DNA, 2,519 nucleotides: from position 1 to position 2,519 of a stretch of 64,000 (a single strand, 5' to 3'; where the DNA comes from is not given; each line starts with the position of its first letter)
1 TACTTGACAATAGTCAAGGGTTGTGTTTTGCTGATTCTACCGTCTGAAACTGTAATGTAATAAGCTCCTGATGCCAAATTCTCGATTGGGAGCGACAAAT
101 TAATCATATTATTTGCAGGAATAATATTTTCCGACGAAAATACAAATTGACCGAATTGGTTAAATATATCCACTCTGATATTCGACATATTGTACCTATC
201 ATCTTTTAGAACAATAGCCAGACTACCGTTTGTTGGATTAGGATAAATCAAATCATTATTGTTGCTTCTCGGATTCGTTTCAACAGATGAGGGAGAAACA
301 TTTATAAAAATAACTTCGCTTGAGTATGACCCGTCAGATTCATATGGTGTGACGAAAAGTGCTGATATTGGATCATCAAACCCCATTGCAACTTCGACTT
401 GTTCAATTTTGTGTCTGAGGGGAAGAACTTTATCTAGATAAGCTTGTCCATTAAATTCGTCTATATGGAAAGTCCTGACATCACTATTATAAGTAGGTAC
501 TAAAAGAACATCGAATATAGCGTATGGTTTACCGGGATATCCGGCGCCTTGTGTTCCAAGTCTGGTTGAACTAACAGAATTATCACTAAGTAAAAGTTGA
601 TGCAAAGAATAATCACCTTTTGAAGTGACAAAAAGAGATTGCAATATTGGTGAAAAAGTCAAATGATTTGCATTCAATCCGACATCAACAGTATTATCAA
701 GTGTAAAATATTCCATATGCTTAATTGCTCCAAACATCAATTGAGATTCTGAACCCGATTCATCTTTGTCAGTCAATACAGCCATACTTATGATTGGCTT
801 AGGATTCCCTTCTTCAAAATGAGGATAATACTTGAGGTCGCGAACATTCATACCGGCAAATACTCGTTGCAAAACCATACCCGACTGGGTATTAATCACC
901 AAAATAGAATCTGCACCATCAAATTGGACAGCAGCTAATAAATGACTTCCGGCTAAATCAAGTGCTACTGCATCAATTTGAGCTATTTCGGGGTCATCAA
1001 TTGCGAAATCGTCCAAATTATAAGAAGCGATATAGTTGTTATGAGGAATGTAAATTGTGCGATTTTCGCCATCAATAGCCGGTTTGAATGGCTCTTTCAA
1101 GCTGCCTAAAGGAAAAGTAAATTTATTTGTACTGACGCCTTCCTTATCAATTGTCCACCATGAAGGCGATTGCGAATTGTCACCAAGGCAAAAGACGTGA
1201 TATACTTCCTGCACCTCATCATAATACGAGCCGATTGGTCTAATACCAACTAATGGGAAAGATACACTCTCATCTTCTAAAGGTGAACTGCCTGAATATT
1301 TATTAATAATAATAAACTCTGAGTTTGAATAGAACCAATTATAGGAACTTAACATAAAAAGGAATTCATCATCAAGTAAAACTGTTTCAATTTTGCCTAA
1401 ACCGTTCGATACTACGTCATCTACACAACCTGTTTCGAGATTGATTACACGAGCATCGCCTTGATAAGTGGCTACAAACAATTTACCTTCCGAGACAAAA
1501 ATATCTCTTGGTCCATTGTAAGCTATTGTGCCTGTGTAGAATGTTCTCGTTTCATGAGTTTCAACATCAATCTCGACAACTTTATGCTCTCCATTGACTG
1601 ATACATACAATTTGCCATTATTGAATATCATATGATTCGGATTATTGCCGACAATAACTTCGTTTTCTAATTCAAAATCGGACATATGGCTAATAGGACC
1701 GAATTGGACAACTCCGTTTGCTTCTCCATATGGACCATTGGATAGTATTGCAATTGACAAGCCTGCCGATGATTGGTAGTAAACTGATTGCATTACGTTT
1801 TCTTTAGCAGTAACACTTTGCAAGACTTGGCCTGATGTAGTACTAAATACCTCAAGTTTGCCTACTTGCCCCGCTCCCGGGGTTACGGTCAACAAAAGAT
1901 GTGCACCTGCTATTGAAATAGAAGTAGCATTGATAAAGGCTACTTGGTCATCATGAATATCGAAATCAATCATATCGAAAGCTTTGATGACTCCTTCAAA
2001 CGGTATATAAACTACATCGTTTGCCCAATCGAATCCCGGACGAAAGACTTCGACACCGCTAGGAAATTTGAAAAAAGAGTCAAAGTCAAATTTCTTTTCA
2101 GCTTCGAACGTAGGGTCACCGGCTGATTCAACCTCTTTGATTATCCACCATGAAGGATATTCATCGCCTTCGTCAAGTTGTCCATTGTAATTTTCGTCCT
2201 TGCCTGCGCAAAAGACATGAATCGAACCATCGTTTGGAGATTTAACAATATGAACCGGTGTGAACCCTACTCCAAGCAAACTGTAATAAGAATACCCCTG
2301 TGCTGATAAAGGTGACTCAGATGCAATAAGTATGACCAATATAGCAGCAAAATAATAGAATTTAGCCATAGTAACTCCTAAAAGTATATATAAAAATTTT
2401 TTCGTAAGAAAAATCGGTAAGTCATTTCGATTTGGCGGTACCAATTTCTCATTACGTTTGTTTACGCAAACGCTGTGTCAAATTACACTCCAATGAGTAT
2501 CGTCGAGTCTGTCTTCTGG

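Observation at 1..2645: Cobalamin riboswitch controlling a secreted T9SS beta-propeller protein rather than a canonical B12 transporter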

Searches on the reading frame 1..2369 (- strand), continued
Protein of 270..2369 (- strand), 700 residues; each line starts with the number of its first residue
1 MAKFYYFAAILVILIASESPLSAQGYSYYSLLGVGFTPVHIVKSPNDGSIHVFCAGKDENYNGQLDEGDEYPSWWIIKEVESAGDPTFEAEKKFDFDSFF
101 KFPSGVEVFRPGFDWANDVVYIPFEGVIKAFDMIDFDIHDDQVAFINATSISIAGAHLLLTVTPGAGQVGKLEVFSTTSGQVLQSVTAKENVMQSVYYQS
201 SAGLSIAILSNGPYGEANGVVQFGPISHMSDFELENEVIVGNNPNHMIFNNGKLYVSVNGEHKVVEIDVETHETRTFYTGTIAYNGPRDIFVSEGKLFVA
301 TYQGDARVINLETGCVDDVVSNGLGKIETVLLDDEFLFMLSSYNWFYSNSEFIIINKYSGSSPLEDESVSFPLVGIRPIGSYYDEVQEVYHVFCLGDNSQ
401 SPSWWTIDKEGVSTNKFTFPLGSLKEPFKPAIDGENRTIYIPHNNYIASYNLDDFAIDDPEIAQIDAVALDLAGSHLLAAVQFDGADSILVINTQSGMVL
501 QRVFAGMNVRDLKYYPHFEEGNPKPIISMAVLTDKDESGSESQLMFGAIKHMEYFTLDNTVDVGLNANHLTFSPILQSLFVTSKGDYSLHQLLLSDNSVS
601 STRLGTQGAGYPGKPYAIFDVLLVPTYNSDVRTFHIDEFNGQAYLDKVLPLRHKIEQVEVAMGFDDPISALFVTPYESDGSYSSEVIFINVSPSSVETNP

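Call 92: find_encoding_contigs(protein=P0002, flank=8000, max_places=1)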
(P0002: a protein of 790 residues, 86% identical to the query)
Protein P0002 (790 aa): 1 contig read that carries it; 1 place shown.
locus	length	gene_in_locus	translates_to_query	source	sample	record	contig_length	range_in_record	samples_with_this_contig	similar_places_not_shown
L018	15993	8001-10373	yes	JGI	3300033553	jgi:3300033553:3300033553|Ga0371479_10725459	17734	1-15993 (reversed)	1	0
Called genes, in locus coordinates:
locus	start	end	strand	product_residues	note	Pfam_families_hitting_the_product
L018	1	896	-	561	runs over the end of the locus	PF19289:PmbA_TldD_3rd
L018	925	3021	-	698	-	PF07584:BatA, PF13519:VWA_2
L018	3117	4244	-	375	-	-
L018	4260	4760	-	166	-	PF06172:Cupin_5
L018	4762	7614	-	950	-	PF00326:Peptidase_S9, PF20434:BD-FAE (weak)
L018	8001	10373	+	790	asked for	PF18962:Por_Secre_tail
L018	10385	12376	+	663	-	PF07715:Plug, PF00593:TonB_dep_Rec_b-barrel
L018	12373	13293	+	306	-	-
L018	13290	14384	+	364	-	PF16819:DUF5074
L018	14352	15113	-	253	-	PF13398:Peptidase_M50B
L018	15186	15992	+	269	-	?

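Call 99: search_solved_structures(query=A6, max_evalue=0.1, show_alignments=3)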
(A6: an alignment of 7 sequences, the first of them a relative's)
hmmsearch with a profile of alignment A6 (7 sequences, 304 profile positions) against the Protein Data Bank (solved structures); distinct sequences matched with E-value up to 0.1: 4.
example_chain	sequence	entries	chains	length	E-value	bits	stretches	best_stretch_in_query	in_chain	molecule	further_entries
8blw_B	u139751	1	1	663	0.00024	23.8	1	24-123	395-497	YncE family protein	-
8glk_D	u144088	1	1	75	0.0033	20.1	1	248-302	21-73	Endonuclease I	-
7biz_A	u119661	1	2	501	0.051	16.1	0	28-107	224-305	Cell surface protein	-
8glj_D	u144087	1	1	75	0.064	15.8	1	230-302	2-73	Por secretion system C-terminal sorting domain-containing protein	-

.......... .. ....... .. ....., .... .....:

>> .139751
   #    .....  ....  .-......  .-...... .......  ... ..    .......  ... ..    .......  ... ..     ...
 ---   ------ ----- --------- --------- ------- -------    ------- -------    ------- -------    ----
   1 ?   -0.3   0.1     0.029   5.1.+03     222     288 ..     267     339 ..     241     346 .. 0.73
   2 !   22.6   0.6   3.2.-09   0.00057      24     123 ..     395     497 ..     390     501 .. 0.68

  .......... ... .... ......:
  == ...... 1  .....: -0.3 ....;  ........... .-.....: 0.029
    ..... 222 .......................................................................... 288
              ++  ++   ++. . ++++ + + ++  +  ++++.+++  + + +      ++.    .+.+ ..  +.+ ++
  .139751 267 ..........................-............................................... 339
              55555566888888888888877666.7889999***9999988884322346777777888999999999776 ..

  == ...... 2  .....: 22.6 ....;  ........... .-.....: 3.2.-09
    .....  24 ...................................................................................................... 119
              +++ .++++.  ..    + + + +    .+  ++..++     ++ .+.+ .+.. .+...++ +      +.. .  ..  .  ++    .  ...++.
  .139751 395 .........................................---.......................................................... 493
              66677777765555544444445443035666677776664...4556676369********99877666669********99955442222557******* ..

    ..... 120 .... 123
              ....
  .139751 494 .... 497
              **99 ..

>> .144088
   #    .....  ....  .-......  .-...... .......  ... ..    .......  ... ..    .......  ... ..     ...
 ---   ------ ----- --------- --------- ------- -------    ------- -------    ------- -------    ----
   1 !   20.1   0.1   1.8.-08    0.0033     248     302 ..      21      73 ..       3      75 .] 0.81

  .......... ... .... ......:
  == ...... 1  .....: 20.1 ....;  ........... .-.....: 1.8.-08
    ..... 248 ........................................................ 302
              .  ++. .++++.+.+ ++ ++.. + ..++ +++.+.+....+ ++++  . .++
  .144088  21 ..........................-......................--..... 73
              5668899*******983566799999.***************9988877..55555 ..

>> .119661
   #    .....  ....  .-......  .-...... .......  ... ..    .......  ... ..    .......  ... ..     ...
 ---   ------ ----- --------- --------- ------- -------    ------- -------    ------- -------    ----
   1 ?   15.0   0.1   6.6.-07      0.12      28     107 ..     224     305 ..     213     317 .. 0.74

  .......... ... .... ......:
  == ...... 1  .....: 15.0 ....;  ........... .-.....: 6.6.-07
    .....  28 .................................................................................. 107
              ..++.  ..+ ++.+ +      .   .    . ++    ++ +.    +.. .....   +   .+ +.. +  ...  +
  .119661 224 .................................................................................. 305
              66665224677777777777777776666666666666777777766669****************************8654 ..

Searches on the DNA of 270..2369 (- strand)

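Call 15: search_rna_families(sources=[L001, L002], threshold=gathering)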
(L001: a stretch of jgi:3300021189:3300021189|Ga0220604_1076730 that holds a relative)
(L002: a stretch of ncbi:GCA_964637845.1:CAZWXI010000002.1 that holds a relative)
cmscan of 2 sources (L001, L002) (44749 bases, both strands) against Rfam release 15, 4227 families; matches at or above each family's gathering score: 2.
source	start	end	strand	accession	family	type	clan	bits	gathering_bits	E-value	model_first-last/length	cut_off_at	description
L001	9666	9877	+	RF00174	Cobalamin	Cis-reg; riboswitch;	CL00101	92.9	31.5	6.1e-22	1-189/189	no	Cobalamin riboswitch aptamer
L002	9698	9885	+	RF00174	Cobalamin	Cis-reg; riboswitch;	CL00101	75.1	31.5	7.8e-17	1-189/189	no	Cobalamin riboswitch aptamer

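Call 40: search_rna_families(sources=[L003, L005, L006], threshold=gathering)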
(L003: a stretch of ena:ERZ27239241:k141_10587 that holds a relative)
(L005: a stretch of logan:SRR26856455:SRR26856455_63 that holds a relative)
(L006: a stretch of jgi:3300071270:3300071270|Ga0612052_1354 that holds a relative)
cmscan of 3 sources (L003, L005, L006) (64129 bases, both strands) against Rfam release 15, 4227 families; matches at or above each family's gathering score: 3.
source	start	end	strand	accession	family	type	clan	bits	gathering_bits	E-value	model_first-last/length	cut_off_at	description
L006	6720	6918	+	RF00174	Cobalamin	Cis-reg; riboswitch;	CL00101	82.2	31.5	1e-18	1-189/189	no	Cobalamin riboswitch aptamer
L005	9689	9883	+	RF00174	Cobalamin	Cis-reg; riboswitch;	CL00101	70.6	31.5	2.2e-15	1-189/189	no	Cobalamin riboswitch aptamer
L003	9688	9882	+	RF00174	Cobalamin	Cis-reg; riboswitch;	CL00101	66.9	31.5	2.4e-14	1-189/189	no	Cobalamin riboswitch aptamer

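Call 63: search_rna_families(sources=[L013, L014, L010, L011], threshold=gathering)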
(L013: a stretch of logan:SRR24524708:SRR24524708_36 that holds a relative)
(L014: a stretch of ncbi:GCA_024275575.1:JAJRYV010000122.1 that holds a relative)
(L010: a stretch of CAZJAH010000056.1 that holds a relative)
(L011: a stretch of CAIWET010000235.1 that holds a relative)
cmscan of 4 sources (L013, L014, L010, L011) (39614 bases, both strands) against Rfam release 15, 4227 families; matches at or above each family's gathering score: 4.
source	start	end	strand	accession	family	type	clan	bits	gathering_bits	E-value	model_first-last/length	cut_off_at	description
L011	191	393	+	RF00174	Cobalamin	Cis-reg; riboswitch;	CL00101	101.7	31.5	1.6e-24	1-189/189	no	Cobalamin riboswitch aptamer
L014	1320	1506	+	RF00174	Cobalamin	Cis-reg; riboswitch;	CL00101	101.1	31.5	2.4e-24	1-189/189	no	Cobalamin riboswitch aptamer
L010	5518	5708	+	RF00174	Cobalamin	Cis-reg; riboswitch;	CL00101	80.2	31.5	2.3e-18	1-189/189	no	Cobalamin riboswitch aptamer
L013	5681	5877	+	RF00174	Cobalamin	Cis-reg; riboswitch;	CL00101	76.1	31.5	3.5e-17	1-189/189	no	Cobalamin riboswitch aptamer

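Call 81: search_rna_families(sources=[L015, L016, L017], threshold=gathering)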
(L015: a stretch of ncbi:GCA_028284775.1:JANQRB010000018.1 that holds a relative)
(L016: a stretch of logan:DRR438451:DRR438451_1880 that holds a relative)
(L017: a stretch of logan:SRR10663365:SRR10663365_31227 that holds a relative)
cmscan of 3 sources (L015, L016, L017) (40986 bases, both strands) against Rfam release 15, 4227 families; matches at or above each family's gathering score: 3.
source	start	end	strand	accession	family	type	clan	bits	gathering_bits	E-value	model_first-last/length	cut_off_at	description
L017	5660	5847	+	RF00174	Cobalamin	Cis-reg; riboswitch;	CL00101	103.2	31.5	6.5e-25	1-189/189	no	Cobalamin riboswitch aptamer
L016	5649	5854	+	RF00174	Cobalamin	Cis-reg; riboswitch;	CL00101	93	31.5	5.3e-22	1-189/189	no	Cobalamin riboswitch aptamer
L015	5627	5840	+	RF00174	Cobalamin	Cis-reg; riboswitch;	CL00101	91.7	31.5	1.3e-21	1-189/189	no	Cobalamin riboswitch aptamer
